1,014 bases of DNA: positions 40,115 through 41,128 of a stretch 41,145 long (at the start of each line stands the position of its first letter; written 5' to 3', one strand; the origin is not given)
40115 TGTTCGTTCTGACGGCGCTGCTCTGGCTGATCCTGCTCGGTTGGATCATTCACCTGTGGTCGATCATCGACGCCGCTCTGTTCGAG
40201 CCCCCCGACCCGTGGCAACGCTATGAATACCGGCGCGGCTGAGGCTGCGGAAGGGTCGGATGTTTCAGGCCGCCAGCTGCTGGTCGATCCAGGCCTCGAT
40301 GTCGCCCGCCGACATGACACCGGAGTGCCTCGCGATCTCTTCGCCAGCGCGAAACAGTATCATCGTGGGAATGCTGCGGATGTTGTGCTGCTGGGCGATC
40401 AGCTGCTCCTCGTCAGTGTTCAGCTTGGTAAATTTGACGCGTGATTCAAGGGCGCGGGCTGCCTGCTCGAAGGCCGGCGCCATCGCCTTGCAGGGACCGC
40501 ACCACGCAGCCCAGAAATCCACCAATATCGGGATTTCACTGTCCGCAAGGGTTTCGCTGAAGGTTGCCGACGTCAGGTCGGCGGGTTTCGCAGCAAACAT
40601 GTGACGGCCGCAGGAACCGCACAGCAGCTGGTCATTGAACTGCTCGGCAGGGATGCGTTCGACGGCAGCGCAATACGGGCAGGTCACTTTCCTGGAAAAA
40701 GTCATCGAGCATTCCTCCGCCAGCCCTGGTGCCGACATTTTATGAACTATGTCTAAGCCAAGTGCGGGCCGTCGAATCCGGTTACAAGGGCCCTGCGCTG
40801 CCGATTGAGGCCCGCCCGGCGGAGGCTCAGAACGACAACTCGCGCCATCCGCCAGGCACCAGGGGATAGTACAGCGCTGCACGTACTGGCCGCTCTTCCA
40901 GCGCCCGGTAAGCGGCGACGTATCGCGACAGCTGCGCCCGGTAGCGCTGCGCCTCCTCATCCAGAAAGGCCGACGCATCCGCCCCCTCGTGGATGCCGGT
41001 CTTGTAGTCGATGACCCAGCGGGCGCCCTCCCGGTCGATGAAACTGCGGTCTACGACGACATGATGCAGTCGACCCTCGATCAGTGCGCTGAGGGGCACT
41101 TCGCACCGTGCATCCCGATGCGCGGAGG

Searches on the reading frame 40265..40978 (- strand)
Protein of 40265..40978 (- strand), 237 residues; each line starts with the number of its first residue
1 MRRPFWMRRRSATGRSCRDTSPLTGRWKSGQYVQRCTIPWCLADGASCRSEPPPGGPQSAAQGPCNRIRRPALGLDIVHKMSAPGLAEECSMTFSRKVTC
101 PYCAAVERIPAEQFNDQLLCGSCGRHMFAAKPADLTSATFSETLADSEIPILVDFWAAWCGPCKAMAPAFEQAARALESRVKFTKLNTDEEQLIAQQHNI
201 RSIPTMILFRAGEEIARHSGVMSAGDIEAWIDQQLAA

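Call 65: search_protein_families(library=pfam, proteins=[window:40265-40978:-], max_evalue=0.00001)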
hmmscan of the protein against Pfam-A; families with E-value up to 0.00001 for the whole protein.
window:40265-40978:- (237 aa): 4 families
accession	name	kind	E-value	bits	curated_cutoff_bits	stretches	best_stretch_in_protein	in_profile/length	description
PF00085.26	Thioredoxin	-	3.3e-29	101.4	23.5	1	134-232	4-102/103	Thioredoxin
PF13098.12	Thioredoxin_2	-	7.2e-10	39.6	27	1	149-231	6-104/104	Thioredoxin-like domain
PF00578.27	AhpC-TSA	-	1.3e-06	28.8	26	1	148-222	25-101/124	AhpC/TSA family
PF13899.12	Thioredoxin_7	-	1.4e-06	28.7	27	1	142-209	11-81/83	Thioredoxin-like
